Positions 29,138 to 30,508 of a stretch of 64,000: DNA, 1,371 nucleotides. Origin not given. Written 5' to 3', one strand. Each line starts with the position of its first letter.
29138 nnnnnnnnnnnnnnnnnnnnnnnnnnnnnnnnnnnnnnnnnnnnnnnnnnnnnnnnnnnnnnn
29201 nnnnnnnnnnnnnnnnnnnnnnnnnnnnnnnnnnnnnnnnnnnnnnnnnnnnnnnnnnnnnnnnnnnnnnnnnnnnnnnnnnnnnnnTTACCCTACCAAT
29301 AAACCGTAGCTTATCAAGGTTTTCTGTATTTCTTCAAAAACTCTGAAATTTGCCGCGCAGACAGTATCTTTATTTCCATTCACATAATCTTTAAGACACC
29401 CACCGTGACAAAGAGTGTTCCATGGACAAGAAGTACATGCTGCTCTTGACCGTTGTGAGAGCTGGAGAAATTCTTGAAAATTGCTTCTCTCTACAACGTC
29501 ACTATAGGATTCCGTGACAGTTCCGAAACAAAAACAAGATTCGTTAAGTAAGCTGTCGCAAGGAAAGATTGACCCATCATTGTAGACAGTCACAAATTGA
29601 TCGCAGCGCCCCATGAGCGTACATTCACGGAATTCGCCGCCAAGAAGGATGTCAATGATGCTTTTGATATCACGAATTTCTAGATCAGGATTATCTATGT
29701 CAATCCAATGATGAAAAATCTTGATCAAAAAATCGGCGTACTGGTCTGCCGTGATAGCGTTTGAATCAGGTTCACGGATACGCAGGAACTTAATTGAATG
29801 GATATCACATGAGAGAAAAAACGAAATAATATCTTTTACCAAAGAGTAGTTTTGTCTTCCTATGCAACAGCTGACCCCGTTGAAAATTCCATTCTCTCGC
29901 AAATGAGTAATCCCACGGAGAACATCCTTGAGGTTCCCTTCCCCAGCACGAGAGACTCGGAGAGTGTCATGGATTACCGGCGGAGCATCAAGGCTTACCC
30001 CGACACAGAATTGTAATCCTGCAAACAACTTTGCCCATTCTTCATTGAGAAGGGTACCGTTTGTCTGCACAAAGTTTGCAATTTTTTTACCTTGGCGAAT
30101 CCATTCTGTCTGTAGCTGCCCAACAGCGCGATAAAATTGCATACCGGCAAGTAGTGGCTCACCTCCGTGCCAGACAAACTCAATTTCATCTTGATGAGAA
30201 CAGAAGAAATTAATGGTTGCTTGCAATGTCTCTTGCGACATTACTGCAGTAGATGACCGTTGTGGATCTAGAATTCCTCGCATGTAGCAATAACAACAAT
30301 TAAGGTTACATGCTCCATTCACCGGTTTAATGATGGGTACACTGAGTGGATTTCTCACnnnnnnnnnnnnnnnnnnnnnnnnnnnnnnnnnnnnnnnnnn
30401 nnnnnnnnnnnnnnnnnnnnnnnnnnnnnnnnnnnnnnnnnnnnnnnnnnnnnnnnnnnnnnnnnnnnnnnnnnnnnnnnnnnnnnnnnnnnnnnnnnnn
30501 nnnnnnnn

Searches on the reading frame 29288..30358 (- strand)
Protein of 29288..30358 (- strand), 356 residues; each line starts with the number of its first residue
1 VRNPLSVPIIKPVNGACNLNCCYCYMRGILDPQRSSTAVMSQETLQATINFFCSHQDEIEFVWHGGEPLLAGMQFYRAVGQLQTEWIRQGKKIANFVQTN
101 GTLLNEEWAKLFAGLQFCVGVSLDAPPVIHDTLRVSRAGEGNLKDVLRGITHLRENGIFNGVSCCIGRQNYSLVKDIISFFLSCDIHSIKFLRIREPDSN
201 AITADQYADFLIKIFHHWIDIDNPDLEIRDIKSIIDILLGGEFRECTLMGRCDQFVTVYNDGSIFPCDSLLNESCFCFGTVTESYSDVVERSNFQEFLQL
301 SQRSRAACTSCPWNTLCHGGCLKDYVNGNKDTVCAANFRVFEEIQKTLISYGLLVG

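Call 3: search_protein_families(library=pfam, proteins=[window:29288-30358:-], max_evalue=0.01)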
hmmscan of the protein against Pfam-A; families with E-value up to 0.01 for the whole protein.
window:29288-30358:- (356 aa): 2 families
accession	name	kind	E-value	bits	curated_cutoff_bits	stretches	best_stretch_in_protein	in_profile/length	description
PF04055.27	Radical_SAM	-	8.6e-16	59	29.5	1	15-173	5-158/166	Radical SAM superfamily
PF13353.11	Fer4_12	-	1.5e-05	25.8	22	1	16-122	14-116/137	4Fe-4S single cluster domain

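Call 4: search_protein_families(library=ncbifam, proteins=[window:29288-30358:-], max_evalue=0.01)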
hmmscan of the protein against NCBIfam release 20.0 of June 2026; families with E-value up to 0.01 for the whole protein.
window:29288-30358:- (356 aa): 61 families (the best 25 are shown)
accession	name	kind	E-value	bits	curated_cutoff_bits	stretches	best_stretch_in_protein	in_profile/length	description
TIGR03942.1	sulfatase_rSAM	equivalog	9.3e-73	245.4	349.45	1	9-348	3-357/363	anaerobic sulfatase maturase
NF041298.1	rSAM_mat_DynA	equivalog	3.5e-63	213.7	450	1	8-348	3-353/356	dynobactin maturation radical SAM/SPASM protein DynA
NF010321.0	PRK13758.1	equivalog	2e-50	172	441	1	4-332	3-340/370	anaerobic sulfatase-maturase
NF041300.1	rSAM_mat_DarW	exception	4.9e-45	154.1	650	1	15-325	49-370/415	radical SAM/SPASM peptide maturase DarW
NF038005.1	rSAM_mat_DarE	equivalog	4.3e-43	147.6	650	1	15-331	82-410/432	darobactin maturation radical SAM/SPASM protein DarE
NF010308.0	PRK13745.1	equivalog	7.1e-43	147.1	484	2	4-196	12-205/412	anaerobic sulfatase-maturation protein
NF041707.1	rSAM_YhhB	equivalog_domain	3.6e-41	141.3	445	1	13-348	8-365/369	cyclophane-forming radical SAM/SPASM peptide maturase YhhB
TIGR04261.1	rSAM_GlyRichRpt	subfamily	8.3e-40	136.9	310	1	16-322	6-328/363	cyclophane-forming radical SAM/SPASM peptide maturase GrrM/OscB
NF047865.1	rSAM_PapB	equivalog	4e-37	128.2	340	1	14-326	10-321/330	PapB family radical SAM/SPASM ranthipeptide maturase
TIGR04083.1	rSAM_pep_methan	hypoth_equivalog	5.6e-37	127.5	300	1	15-348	9-343/376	TIGR04083 family peptide-modifying radical SAM enzyme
NF041718.1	rSAM_phane_AMC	equivalog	9e-37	126.9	425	1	15-320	14-326/362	cyclophane-forming radical SAM peptide maturase AmcB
TIGR04269.1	SAM_SPASM_FxsB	subfamily_domain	2.4e-33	115.7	370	1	13-324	8-336/363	FxsB family cyclophane-forming radical SAM/SPASM peptide maturase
TIGR03906.1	quino_hemo_SAM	equivalog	3.2e-30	105.2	453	2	9-151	96-239/467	quinohemoprotein amine dehydrogenase maturation protein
TIGR04496.1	rSAM_XyeB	equivalog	2.4e-29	102.2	450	1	9-324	6-340/385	cyclophane-forming radical SAM/SPASM peptide maturase XyeB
TIGR04163.1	rSAM_cobopep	equivalog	1.4e-25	90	375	1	15-326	72-392/428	peptide-modifying radical SAM enzyme CbpB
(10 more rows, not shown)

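Call 6: find_homologous_proteins(query=window:29288-30358:-, max_evalue=1e-20)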
Query window:29288-30358:- (356 aa): 265 proteins with E <= 1e-20 among 3969 candidates; the best 120 are listed.
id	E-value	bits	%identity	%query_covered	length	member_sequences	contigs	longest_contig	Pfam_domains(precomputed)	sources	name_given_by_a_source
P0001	2.1e-227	772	100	93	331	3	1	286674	PF04055.28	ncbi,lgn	-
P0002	1.2e-149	517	62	100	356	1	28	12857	PF04055.28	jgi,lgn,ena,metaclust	metaclust:\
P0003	3.4e-143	495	58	100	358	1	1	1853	PF04055.28,PF13353.12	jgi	jgi:uncharacterized protein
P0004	3.4e-141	489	59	100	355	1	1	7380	PF13186.12,PF04055.28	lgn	-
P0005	6.9e-140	485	59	100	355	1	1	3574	PF04055.28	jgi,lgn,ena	-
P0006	5.4e-133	462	57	99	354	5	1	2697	PF04055.28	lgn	-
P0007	6.6e-133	462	56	100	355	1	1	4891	PF04055.28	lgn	-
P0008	1.1e-129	451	60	92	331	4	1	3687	PF04055.28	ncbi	-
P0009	7.2e-128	445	58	93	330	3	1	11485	PF04055.28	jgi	-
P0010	3.4e-125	436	54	100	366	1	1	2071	PF04055.28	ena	-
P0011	8.3e-119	415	53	99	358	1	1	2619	PF04055.28,PF13353.12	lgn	-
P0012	5.9e-114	399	50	99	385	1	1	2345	PF04055.28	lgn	-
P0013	6.0e-113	396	50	98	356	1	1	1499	PF04055.28,PF13353.12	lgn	-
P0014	2.7e-110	387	50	92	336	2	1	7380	PF04055.28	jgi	jgi:uncharacterized protein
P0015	4.4e-110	386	52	92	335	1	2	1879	PF04055.28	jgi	jgi:uncharacterized protein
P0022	5.7e-100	353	47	93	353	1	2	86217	PF04055.28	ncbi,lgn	-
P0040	3.2e-95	338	45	98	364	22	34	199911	PF04055.28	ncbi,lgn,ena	-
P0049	8.4e-93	330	45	96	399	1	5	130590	PF04055.28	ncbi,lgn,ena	-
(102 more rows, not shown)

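Call 10: find_related_loci(query=A1, collection=genome_contigs, flank=4000)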
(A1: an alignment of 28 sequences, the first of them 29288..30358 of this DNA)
Query A1 (356 aa) in genome_contigs; peptide patterns used: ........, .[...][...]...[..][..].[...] (x = any residue, [..] = any of these).
600 stretches matched a pattern (row limit reached: there are more); 591 encode a relative of the query (tblastn E <= 1e-3); the best 80 are kept; 80 distinct loci.
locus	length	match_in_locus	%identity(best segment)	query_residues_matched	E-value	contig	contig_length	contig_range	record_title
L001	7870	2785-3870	45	3-354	6e-102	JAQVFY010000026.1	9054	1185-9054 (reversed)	MAG: Patescibacteria group bacterium isolate STE_17 NODE_20388_length_9054_cov_3.688361_Sandtown_E, whole genome shotgun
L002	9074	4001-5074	45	5-353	3e-100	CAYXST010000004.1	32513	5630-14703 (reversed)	MAG TPA_asm: uncultured Candidatus Saccharibacteria bacterium isolate binchicken_co387_104 genome assembly, contig: NODE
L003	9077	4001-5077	44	5-354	2e-99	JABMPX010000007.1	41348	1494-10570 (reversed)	MAG: Parcubacteria group bacterium isolate bin.79 k141_2105379, whole genome shotgun sequence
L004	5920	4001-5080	43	5-355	2e-98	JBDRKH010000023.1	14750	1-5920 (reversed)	MAG: Patescibacteria group bacterium isolate MEGAHIT-group-1.699 k141_1108524, whole genome shotgun sequence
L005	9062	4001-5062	37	1-348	3e-75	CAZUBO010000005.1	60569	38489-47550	MAG TPA_asm: uncultured Candidatus Saccharibacteria bacterium isolate binchicken_co115_42 genome assembly, contig: NODE_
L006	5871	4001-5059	32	8-348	3e-58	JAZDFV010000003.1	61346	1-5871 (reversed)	MAG: Candidatus Jorgensenbacteria bacterium isolate MEGAHIT-group-0.224 k141_16020891, whole genome shotgun sequence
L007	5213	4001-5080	33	6-350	3e-58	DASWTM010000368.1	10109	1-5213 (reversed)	MAG TPA_asm: Chryseosolibacter sp. isolate SMAG_U3575 k141_324794, whole genome shotgun sequence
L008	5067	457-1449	32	9-330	6e-58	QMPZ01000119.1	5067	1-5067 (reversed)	MAG: Candidatus Aerophobetes bacterium isolate B47_G16 B47_Guay16_scaffold_18316, whole genome shotgun sequence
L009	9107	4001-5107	29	1-355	1e-55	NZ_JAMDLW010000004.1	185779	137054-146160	Paenibacillus apiarius strain NRRL NRS-1438 contig_0000004, whole genome shotgun sequence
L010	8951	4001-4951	34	5-321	4e-55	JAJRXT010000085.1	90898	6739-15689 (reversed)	MAG: bacterium isolate Dive96_bin3.184 k141_1317788, whole genome shotgun sequence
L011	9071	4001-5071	30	11-352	2e-54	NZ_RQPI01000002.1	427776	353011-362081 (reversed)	Paenibacillus rhizophilus strain 7197 Scaffold2, whole genome shotgun sequence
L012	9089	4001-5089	29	9-354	2e-54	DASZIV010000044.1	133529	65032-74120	MAG TPA_asm: Bryobacteraceae bacterium isolate SMAG_U6611 k141_2763444, whole genome shotgun sequence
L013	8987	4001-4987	32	11-331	4e-54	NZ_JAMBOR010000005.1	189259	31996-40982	Fictibacillus phosphorivorans strain AMY 19.1.2 NODE_5_, whole genome shotgun sequence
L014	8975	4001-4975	30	9-324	3e-54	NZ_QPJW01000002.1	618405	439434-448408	Fontibacillus phaseoli strain CECT 8333 Ga0244632_102, whole genome shotgun sequence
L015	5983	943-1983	30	5-342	1e-53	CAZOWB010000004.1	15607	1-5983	MAG TPA_asm: uncultured Candidatus Bathyarchaeia archaeon isolate binchicken_co6_461 genome assembly, contig: NODE_4060_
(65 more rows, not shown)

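Call 19: find_encoding_contigs(protein=P0002, flank=4000, max_places=4)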
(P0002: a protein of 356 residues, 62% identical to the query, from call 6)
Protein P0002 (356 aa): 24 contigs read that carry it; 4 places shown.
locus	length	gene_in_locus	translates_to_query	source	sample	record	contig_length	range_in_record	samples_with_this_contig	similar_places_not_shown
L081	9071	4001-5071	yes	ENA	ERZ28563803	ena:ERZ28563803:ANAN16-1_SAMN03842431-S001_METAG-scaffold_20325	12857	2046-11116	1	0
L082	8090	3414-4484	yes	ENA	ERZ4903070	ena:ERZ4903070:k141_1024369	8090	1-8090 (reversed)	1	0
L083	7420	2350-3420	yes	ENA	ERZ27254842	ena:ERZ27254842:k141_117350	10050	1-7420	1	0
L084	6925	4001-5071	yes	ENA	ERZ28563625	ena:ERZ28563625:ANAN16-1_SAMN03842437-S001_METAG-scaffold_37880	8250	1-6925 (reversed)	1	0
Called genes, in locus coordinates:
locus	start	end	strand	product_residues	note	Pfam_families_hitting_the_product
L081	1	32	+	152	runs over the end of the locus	PF00436:SSB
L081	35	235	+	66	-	PF01084:Ribosomal_S18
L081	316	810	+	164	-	PF03734:YkuD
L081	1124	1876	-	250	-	-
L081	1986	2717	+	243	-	PF03372:Exo_endo_phos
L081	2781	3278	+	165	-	-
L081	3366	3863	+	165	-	-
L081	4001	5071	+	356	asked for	PF04055:Radical_SAM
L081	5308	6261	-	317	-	-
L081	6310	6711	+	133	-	PF02675:AdoMet_dc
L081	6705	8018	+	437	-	PF01071:GARS_A, PF02843:GARS_C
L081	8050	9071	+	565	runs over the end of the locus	PF00512:HisKA, PF02518:HATPase_c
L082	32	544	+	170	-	PF01250:Ribosomal_S6 (weak)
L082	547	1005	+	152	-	PF00436:SSB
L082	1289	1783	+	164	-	PF03734:YkuD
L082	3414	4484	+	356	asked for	PF04055:Radical_SAM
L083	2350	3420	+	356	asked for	PF04055:Radical_SAM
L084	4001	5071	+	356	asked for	PF04055:Radical_SAM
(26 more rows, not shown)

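Call 20: find_encoding_contigs(protein=P0001, flank=3000, max_places=2)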
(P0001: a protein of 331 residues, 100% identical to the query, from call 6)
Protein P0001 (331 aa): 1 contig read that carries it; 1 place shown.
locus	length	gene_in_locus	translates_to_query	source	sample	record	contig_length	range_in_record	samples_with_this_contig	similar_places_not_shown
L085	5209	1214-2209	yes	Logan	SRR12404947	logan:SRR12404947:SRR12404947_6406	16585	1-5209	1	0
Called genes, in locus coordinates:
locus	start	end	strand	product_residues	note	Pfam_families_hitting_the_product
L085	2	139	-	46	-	?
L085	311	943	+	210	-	-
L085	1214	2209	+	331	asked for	PF04055:Radical_SAM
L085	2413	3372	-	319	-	-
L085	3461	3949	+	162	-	PF00856:SET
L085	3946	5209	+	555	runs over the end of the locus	PF00512:HisKA, PF02518:HATPase_c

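Call 21: find_related_loci(query=A1, collection=metagenome_contigs, flank=3000)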
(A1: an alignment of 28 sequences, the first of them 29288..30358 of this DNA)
Query A1 (356 aa) in metagenome_contigs; peptide patterns used: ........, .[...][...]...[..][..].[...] (x = any residue, [..] = any of these).
600 stretches matched a pattern (row limit reached: there are more); 586 encode a relative of the query (tblastn E <= 1e-3); the best 80 are kept; 80 distinct loci.
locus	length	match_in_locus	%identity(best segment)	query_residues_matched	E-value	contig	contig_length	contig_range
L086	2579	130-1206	45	5-354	6e-107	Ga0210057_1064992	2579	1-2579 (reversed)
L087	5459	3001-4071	45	5-352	4e-101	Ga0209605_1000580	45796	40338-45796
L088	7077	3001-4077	44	5-354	5e-99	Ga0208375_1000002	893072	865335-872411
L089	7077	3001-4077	45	5-354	6e-99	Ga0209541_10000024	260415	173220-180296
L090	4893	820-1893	44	5-353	1e-98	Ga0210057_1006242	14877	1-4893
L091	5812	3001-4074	44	5-353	2e-98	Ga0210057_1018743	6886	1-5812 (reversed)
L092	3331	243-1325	43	3-354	2e-98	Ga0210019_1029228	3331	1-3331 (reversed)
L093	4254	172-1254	43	3-354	5e-97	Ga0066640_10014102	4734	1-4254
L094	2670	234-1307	43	5-353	2e-99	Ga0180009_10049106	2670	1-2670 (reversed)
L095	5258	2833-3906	42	7-354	5e-94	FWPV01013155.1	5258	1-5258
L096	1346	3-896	43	59-351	5e-89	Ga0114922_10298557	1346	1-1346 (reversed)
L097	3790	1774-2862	34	6-354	5e-74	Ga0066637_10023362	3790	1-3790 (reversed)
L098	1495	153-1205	35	5-351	9e-69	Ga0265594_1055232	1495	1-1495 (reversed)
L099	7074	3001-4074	34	8-355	2e-63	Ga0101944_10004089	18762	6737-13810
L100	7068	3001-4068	34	7-352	2e-60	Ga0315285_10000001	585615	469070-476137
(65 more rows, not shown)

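Call 30: search_solved_structures(query=A1, max_evalue=0.00001)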
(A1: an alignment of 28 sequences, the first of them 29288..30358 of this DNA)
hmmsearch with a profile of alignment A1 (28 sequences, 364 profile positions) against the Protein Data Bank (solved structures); distinct sequences matched with E-value up to 0.00001: 6.
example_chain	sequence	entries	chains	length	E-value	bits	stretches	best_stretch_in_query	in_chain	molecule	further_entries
4k37_A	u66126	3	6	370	3.1e-79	270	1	9-354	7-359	Anaerobic sulfatase-maturating enzyme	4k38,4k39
4k36_A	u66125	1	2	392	3.8e-79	269.8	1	9-354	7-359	Anaerobic sulfatase-maturating enzyme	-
9gm3_A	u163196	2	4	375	1.7e-39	139.3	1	11-358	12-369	ChlB radical SAM domain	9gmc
5wgg_A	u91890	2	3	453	7.5e-28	101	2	10-179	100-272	Radical SAM domain protein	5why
8vpo_A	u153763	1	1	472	4.2e-15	59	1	9-343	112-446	Radical SAM core domain-containing protein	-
6efn_A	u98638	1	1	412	1.3e-06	31.1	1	14-179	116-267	Sporulation killing factor maturation protein SkfB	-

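Call 48: search_protein_families(library=ncbifam, alignment_id=A1, max_evalue=1e-10)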
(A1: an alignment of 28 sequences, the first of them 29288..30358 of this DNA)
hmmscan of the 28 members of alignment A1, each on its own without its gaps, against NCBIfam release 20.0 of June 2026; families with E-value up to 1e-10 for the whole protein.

A. member 1, window:29288-30358:- (356 aa): 35 families (the best 25 are shown)
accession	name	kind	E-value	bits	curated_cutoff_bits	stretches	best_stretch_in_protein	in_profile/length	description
TIGR03942.1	sulfatase_rSAM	equivalog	9.3e-73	245.4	349.45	1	9-348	3-357/363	anaerobic sulfatase maturase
NF041298.1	rSAM_mat_DynA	equivalog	3.5e-63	213.7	450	1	8-348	3-353/356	dynobactin maturation radical SAM/SPASM protein DynA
NF010321.0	PRK13758.1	equivalog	2e-50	172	441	1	4-332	3-340/370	anaerobic sulfatase-maturase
NF041300.1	rSAM_mat_DarW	exception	4.9e-45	154.1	650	1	15-325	49-370/415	radical SAM/SPASM peptide maturase DarW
NF038005.1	rSAM_mat_DarE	equivalog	4.3e-43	147.6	650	1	15-331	82-410/432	darobactin maturation radical SAM/SPASM protein DarE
NF010308.0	PRK13745.1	equivalog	7.1e-43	147.1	484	1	4-196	12-205/412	anaerobic sulfatase-maturation protein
NF041707.1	rSAM_YhhB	equivalog_domain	3.6e-41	141.3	445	1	13-348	8-365/369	cyclophane-forming radical SAM/SPASM peptide maturase YhhB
TIGR04261.1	rSAM_GlyRichRpt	subfamily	8.3e-40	136.9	310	1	16-322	6-328/363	cyclophane-forming radical SAM/SPASM peptide maturase GrrM/OscB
NF047865.1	rSAM_PapB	equivalog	4e-37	128.2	340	1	14-326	10-321/330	PapB family radical SAM/SPASM ranthipeptide maturase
TIGR04083.1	rSAM_pep_methan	hypoth_equivalog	5.6e-37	127.5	300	1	15-348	9-343/376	TIGR04083 family peptide-modifying radical SAM enzyme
NF041718.1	rSAM_phane_AMC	equivalog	9e-37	126.9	425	1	15-320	14-326/362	cyclophane-forming radical SAM peptide maturase AmcB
TIGR04269.1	SAM_SPASM_FxsB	subfamily_domain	2.4e-33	115.7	370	1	13-324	8-336/363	FxsB family cyclophane-forming radical SAM/SPASM peptide maturase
TIGR03906.1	quino_hemo_SAM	equivalog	3.2e-30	105.2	453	1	9-151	96-239/467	quinohemoprotein amine dehydrogenase maturation protein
TIGR04496.1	rSAM_XyeB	equivalog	2.4e-29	102.2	450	1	9-324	6-340/385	cyclophane-forming radical SAM/SPASM peptide maturase XyeB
TIGR04163.1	rSAM_cobopep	equivalog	1.4e-25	90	375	1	15-326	72-392/428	peptide-modifying radical SAM enzyme CbpB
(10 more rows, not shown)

B. families by the number of members that match (of 28 scanned): 55 families (the first 25 are shown)
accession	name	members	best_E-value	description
TIGR03942.1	sulfatase_rSAM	28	3.8e-94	anaerobic sulfatase maturase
NF041298.1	rSAM_mat_DynA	28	3e-80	dynobactin maturation radical SAM/SPASM protein DynA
NF010321.0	PRK13758.1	28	1.5e-72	anaerobic sulfatase-maturase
NF010308.0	PRK13745.1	28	2.3e-61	anaerobic sulfatase-maturation protein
TIGR04261.1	rSAM_GlyRichRpt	28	5.7e-55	cyclophane-forming radical SAM/SPASM peptide maturase GrrM/OscB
NF041300.1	rSAM_mat_DarW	28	1.4e-53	radical SAM/SPASM peptide maturase DarW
TIGR04083.1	rSAM_pep_methan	28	8.1e-51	TIGR04083 family peptide-modifying radical SAM enzyme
NF041707.1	rSAM_YhhB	28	1.1e-49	cyclophane-forming radical SAM/SPASM peptide maturase YhhB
NF047865.1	rSAM_PapB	28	3.1e-47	PapB family radical SAM/SPASM ranthipeptide maturase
NF038005.1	rSAM_mat_DarE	28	3.2e-47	darobactin maturation radical SAM/SPASM protein DarE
NF041718.1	rSAM_phane_AMC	28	1.3e-46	cyclophane-forming radical SAM peptide maturase AmcB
TIGR03906.1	quino_hemo_SAM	28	9.7e-41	quinohemoprotein amine dehydrogenase maturation protein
TIGR04269.1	SAM_SPASM_FxsB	28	8.5e-40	FxsB family cyclophane-forming radical SAM/SPASM peptide maturase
TIGR03978.1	rSAM_paired_1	28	6.5e-34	His-Xaa-Ser system radical SAM maturase HxsB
TIGR04496.1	rSAM_XyeB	28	1.1e-33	cyclophane-forming radical SAM/SPASM peptide maturase XyeB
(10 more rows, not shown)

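Call 70: search_solved_structures(query=window:29288-30358:-, max_evalue=1e-10, show_alignments=2)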
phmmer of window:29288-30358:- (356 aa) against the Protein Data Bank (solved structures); distinct sequences matched with E-value up to 1e-10: 4.
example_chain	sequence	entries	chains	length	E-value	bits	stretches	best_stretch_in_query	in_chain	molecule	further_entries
4k37_A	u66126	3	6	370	1.1e-43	153.1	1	4-335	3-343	Anaerobic sulfatase-maturating enzyme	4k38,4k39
4k36_A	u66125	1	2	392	1.4e-43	152.8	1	4-335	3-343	Anaerobic sulfatase-maturating enzyme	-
9gm3_A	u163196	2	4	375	5.6e-26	94.9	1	6-323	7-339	ChlB radical SAM domain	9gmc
5wgg_A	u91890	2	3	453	2.8e-13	53.1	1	13-346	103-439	Radical SAM domain protein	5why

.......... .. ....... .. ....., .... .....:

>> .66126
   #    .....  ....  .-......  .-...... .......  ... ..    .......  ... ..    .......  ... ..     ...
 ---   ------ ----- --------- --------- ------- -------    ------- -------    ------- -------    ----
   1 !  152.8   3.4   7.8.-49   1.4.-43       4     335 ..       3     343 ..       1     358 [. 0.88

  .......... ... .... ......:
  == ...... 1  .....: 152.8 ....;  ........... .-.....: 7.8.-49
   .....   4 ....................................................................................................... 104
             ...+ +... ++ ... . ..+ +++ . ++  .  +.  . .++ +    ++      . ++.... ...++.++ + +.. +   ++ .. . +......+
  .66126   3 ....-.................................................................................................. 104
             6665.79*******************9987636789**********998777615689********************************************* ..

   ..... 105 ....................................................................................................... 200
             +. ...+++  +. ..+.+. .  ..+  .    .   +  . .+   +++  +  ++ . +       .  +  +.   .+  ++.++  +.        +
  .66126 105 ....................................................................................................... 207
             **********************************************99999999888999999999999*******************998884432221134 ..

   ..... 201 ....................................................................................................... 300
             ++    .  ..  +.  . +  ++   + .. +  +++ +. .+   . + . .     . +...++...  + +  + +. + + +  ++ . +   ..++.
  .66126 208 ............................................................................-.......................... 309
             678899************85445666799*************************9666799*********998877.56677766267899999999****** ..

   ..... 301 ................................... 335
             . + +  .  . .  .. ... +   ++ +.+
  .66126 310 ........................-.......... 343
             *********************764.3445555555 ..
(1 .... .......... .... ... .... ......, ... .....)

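Call 72: list_cluster_members(proteins=[P0001, P0121, P0122, P0125, P0022, P0040, P0049, P0128])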
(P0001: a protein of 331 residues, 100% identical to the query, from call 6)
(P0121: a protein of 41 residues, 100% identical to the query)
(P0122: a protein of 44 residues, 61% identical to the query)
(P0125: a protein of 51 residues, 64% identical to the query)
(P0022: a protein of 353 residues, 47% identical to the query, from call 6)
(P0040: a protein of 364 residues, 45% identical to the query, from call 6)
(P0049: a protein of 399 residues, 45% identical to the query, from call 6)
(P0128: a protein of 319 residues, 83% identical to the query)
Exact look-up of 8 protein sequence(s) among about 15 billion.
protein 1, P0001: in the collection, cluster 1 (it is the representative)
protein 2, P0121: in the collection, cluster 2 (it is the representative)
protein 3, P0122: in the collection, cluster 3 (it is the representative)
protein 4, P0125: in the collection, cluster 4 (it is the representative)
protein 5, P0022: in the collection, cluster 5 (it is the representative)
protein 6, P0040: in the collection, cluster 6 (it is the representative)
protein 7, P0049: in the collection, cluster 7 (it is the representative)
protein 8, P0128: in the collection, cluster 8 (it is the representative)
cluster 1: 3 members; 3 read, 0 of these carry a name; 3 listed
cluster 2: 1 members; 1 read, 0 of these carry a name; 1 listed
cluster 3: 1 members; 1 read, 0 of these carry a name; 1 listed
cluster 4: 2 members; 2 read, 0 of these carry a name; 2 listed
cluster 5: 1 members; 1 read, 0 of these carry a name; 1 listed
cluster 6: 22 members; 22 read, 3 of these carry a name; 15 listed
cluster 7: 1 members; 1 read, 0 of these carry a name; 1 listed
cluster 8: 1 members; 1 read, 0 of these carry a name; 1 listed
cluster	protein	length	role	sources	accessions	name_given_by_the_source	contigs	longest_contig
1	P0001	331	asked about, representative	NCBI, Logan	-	-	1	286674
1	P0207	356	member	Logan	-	-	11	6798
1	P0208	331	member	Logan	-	-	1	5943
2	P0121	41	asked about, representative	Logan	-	-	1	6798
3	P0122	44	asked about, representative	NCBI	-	-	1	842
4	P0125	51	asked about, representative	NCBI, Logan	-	-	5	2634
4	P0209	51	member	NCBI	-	-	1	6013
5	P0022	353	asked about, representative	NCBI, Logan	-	-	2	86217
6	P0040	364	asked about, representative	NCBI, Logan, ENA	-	-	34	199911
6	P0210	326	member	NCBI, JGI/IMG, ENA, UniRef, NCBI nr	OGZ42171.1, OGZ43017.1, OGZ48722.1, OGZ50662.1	MAG: hypothetical protein A3C80_02020 [Candidatus Ryanbacteria bacterium ... | Radical SAM core domain-containing protein n=1 Tax=Candidatus Ryanbacteria bacterium ... | MAG: hypothetical protein A2718_02850 [Candidatus Ryanbacteria bacterium ...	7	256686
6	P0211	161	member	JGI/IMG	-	uncharacterized protein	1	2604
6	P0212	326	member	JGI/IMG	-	uncharacterized protein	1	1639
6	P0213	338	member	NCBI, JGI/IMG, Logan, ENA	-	-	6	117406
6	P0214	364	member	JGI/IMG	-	-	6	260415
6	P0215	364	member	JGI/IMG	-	-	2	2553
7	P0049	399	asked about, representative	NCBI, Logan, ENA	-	-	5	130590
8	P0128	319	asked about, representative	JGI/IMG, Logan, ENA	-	-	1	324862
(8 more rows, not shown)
